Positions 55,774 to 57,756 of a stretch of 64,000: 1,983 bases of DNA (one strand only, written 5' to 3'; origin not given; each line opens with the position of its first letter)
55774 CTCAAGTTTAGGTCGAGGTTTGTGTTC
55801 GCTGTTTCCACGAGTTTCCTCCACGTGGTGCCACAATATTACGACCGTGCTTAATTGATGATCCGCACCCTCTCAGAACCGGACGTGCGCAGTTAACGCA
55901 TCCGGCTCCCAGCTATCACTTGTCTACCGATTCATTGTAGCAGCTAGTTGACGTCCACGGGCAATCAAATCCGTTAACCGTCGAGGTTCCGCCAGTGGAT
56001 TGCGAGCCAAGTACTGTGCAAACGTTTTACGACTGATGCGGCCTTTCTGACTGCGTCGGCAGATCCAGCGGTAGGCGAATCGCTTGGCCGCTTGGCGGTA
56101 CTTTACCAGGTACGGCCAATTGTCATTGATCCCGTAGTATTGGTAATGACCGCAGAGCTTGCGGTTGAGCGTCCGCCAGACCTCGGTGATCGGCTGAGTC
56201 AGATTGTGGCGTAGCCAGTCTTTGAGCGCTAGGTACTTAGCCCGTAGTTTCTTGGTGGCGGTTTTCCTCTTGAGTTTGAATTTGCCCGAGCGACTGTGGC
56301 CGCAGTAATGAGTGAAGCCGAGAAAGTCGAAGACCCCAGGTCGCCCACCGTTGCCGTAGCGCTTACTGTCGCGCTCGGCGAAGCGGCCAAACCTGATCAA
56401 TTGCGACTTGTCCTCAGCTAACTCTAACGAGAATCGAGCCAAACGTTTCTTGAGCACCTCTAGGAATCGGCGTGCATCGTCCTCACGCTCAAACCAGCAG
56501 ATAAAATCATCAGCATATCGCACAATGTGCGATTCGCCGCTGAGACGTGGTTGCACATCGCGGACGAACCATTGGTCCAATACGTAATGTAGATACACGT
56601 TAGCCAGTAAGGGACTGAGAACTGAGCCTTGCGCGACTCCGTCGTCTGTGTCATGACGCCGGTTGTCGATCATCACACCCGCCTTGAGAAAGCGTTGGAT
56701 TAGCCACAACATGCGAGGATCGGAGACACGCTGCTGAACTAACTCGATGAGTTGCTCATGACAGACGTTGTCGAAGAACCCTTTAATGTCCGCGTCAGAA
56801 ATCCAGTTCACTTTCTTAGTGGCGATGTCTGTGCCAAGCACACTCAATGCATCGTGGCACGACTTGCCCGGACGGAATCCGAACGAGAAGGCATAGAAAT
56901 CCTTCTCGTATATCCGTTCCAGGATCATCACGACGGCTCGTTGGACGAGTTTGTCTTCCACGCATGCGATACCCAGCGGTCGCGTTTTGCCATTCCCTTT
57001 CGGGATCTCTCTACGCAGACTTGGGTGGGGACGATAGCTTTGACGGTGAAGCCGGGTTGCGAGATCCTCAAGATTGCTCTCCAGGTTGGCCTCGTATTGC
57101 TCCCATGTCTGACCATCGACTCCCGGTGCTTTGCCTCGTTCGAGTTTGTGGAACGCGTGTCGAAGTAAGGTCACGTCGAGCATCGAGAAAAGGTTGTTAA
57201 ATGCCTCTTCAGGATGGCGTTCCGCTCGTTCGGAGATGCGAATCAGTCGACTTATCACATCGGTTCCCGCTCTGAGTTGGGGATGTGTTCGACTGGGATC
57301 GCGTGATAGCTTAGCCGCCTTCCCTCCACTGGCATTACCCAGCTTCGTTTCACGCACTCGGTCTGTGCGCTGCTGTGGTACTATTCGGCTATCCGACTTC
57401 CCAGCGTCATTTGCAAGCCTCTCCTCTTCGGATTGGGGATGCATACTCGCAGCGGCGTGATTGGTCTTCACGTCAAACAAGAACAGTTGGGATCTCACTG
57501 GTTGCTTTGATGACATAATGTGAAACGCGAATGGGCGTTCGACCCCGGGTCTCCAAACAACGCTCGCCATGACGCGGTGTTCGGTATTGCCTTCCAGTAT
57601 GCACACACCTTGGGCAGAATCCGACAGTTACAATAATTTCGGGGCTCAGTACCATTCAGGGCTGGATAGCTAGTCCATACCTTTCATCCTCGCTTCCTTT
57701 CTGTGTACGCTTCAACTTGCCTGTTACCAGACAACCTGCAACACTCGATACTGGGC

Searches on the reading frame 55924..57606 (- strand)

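Call 84: search_protein_families(library=pfam, proteins=[window:55924-57606:-], max_evalue=0.001)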
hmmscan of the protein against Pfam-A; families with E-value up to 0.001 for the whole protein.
window:55924-57606:- (560 aa): 1 family
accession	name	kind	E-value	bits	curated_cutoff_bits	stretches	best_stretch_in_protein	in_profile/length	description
PF00078.32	RVT_1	-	4.7e-37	128.1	29.6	1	201-432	1-204/205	Reverse transcriptase (RNA-dependent DNA polymerase)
